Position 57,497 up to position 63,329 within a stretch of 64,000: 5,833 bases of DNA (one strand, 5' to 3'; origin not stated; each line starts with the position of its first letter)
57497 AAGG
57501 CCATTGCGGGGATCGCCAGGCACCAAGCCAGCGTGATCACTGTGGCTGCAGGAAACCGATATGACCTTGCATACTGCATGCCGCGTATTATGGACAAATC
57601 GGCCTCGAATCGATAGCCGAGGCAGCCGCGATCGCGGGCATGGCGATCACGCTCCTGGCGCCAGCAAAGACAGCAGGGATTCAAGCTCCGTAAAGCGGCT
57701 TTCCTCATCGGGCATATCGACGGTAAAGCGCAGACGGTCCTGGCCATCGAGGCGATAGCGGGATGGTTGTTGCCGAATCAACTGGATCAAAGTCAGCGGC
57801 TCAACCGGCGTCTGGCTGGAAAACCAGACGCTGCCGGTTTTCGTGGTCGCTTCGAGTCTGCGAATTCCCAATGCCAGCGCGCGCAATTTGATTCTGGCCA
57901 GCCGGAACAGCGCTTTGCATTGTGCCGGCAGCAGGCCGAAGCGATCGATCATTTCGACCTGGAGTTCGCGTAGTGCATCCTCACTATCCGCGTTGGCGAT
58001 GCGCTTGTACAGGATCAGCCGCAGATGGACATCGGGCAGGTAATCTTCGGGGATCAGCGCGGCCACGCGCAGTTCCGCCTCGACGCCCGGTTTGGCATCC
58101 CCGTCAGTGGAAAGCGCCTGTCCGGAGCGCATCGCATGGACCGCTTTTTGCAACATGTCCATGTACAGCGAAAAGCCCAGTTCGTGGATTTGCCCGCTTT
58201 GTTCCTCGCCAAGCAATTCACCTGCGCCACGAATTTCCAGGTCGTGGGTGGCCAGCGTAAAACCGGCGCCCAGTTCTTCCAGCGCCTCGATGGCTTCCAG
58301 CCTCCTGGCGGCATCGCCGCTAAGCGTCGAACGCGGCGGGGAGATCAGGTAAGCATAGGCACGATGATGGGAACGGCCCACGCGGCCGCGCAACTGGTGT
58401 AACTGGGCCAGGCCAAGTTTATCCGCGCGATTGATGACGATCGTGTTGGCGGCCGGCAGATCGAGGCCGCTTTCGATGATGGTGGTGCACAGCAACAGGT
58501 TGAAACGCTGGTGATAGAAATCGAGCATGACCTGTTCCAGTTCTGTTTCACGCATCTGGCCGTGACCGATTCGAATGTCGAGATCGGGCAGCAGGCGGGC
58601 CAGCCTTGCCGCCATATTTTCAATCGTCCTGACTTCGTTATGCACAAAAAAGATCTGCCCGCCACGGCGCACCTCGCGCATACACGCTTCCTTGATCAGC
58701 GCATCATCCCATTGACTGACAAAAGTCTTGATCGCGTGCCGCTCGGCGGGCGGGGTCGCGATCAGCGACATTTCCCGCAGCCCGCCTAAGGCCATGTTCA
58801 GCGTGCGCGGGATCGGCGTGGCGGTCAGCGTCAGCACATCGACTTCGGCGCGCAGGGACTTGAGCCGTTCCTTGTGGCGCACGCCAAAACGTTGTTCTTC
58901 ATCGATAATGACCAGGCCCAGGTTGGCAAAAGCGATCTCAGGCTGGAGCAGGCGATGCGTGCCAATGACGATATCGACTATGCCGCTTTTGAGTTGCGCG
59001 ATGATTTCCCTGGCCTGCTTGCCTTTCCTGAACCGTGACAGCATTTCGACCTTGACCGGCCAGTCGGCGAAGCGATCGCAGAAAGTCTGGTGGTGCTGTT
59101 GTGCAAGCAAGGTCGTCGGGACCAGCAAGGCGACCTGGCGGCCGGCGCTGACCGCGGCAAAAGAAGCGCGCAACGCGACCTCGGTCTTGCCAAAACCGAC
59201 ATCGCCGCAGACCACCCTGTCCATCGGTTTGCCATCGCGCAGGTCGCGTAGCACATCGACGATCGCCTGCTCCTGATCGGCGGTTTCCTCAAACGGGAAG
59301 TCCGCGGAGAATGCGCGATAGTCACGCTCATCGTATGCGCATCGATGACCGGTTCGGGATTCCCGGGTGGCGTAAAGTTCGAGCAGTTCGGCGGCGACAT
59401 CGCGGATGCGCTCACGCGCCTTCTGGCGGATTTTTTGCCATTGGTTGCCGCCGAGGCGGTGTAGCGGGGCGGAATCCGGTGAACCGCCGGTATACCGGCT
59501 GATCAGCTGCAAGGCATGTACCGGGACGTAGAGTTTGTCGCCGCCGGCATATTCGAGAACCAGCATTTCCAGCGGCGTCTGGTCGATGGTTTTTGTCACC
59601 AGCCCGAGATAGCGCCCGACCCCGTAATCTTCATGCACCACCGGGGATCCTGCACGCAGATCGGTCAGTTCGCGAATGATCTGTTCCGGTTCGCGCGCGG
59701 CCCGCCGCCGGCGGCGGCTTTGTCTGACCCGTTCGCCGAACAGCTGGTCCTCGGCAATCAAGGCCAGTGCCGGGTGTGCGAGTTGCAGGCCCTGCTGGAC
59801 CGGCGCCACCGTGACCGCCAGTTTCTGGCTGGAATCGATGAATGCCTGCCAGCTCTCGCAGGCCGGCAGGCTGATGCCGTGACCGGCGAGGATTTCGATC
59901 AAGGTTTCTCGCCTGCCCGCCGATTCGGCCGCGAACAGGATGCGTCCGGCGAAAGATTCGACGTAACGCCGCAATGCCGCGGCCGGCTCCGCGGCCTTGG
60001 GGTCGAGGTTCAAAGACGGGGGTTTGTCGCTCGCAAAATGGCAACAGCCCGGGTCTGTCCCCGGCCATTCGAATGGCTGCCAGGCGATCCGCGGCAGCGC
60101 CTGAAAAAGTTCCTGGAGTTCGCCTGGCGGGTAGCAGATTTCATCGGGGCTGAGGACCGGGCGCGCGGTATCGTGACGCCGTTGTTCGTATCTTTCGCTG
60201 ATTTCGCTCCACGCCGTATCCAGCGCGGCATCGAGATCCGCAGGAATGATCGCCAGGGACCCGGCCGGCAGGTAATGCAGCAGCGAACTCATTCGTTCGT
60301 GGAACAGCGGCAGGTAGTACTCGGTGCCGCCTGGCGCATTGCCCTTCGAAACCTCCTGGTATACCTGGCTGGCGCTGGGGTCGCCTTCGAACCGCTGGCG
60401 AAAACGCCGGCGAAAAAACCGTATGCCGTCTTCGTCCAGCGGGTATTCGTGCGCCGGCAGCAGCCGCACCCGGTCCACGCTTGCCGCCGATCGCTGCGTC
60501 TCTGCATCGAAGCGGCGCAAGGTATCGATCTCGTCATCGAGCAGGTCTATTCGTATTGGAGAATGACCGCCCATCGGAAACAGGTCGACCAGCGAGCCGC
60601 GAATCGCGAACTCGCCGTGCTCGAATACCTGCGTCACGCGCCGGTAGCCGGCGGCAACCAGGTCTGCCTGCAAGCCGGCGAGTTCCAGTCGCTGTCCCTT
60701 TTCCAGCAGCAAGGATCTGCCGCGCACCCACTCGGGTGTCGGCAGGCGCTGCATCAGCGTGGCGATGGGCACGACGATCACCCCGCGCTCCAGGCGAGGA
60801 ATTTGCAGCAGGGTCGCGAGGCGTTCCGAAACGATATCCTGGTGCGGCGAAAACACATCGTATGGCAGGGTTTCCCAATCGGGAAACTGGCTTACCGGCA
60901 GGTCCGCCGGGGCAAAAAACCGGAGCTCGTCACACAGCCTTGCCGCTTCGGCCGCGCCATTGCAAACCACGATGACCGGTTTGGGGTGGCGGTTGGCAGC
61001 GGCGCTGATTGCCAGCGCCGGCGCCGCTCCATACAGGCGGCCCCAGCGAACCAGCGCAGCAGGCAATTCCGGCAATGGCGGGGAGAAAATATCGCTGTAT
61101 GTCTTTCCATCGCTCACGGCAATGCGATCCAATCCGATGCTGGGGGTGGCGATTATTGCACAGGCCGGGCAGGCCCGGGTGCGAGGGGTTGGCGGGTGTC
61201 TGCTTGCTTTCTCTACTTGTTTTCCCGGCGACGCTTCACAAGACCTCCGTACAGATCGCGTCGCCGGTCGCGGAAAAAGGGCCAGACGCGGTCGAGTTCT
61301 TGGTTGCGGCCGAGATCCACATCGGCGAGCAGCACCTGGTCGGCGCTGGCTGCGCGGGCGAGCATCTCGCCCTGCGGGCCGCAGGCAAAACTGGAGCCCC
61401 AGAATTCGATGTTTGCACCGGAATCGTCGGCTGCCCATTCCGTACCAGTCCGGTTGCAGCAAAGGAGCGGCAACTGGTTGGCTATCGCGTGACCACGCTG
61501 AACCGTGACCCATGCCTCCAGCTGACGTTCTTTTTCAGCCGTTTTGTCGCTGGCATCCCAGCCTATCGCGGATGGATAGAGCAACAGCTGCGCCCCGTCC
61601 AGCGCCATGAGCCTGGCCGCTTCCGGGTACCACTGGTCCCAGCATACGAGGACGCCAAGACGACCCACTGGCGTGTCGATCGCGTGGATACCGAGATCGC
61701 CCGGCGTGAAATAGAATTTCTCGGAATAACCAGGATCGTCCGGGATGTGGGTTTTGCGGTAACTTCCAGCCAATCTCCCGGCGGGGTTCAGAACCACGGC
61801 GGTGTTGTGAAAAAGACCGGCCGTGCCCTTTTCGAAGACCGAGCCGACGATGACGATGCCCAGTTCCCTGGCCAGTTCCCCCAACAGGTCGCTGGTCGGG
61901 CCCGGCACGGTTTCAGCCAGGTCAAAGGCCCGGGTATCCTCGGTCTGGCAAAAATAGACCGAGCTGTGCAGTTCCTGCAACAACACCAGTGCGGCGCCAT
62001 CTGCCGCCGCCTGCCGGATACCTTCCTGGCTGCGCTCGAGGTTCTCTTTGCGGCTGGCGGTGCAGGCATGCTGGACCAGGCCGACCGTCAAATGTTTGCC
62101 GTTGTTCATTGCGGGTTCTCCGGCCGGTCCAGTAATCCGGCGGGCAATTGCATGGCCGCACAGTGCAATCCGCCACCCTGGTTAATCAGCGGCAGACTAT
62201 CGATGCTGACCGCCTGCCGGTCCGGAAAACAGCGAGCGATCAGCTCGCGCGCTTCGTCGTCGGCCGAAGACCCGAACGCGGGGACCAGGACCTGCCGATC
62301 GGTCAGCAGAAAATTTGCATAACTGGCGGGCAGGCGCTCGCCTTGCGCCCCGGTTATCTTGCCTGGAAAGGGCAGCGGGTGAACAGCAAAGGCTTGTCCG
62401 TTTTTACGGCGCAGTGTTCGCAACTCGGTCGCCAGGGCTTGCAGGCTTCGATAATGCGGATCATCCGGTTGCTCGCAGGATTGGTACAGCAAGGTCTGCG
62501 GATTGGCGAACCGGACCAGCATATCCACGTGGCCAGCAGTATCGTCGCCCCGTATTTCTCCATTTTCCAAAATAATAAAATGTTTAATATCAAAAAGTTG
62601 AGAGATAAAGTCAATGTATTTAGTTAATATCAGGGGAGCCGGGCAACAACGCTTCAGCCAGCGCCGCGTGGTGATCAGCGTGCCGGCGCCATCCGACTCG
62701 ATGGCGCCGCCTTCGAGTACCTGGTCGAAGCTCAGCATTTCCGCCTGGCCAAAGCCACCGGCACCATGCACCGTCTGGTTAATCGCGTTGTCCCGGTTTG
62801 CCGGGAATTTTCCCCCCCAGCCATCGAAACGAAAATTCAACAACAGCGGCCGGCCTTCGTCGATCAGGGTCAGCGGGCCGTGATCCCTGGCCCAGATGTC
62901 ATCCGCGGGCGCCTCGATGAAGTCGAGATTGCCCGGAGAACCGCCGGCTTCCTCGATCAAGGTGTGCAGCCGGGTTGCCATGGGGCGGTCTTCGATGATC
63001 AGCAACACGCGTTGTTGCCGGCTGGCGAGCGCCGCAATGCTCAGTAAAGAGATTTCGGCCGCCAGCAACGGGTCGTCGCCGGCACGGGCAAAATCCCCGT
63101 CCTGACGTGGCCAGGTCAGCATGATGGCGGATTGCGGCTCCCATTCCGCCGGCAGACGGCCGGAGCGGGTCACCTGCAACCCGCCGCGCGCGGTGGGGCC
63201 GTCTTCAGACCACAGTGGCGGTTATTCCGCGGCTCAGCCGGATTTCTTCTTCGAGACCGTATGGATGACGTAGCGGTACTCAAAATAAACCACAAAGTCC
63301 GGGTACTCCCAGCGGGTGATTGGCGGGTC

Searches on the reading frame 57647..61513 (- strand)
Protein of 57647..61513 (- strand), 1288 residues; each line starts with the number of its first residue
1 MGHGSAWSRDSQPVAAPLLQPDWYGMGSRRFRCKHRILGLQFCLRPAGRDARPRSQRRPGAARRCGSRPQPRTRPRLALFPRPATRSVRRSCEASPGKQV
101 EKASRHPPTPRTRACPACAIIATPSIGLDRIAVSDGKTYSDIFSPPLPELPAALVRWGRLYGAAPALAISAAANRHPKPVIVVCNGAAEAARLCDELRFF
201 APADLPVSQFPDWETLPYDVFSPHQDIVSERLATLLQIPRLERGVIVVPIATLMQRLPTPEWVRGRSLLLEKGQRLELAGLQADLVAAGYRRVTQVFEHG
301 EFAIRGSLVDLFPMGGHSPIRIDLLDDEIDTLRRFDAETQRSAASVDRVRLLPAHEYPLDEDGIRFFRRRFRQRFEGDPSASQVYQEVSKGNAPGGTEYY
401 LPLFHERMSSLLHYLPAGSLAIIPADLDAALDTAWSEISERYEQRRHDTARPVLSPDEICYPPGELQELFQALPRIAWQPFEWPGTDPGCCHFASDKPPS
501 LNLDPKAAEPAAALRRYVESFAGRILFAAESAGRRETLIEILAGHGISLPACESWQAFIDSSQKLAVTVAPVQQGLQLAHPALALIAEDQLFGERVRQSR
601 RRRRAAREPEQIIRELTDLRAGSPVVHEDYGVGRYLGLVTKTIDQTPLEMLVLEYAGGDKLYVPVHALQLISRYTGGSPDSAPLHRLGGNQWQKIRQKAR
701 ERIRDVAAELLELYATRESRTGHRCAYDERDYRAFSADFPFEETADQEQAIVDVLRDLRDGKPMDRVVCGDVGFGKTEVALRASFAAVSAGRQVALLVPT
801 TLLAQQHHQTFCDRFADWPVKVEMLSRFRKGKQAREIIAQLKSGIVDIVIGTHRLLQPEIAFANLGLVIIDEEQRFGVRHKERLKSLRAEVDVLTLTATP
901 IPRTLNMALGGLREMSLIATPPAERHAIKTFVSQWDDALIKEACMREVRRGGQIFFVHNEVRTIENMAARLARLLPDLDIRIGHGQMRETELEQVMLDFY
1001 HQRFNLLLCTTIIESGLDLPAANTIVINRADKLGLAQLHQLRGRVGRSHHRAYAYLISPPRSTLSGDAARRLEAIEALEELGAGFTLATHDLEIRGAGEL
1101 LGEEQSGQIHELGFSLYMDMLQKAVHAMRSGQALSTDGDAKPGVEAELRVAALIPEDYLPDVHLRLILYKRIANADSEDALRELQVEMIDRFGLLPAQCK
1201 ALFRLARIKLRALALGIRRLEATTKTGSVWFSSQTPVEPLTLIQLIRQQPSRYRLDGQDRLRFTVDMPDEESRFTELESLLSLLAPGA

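Call 65: search_protein_families(library=pfam, max_evalue=0.00001, proteins=[window:57647-61513:-])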
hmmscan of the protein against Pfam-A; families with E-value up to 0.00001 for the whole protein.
window:57647-61513:- (1288 aa): 7 families
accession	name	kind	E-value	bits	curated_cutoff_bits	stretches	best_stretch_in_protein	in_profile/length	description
PF03461.20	TRCF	-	9.5e-27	93.6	25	1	1148-1239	1-92/95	TRCF domain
PF17757.6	UvrB_inter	-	9.4e-26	90.2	22.9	1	269-357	2-91/91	UvrB interaction domain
PF21132.2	MFD_D3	-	7.9e-24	83.9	21.8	1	517-591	1-73/73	MFD, D3 domain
PF00270.35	DEAD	-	6.9e-23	81.6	26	1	744-906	1-165/167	DEAD/DEAH box helicase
PF02559.22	CarD_TRCF_RID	-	6.6e-18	65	23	1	619-674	1-56/57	CarD-like/TRCF RID domain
PF00271.37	Helicase_C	-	2e-17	63.9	23.5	1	944-1048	10-109/110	Helicase conserved C-terminal domain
PF04851.21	ResIII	-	1.9e-06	28.3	22.5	1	745-900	6-162/164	Type III restriction enzyme, res subunit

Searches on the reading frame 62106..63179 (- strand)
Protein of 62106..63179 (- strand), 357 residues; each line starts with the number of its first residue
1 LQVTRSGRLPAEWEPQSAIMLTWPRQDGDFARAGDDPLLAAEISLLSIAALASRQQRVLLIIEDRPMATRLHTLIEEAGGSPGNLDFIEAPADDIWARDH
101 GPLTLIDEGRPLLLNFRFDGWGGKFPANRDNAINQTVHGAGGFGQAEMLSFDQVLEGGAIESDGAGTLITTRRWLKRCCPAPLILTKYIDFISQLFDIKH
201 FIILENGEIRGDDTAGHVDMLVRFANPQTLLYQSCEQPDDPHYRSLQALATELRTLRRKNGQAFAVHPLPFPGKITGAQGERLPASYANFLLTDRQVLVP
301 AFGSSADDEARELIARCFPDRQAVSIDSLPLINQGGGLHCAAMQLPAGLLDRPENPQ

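Call 65: search_protein_families(library=pfam, max_evalue=0.00001, proteins=[window:62106-63179:-])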
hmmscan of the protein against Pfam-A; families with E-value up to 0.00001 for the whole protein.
window:62106-63179:- (357 aa): 1 family
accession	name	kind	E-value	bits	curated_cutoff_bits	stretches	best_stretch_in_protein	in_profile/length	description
PF04371.20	PAD_porph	-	8.4e-89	298.4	25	1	8-346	1-321/321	Porphyromonas-type peptidyl-arginine deiminase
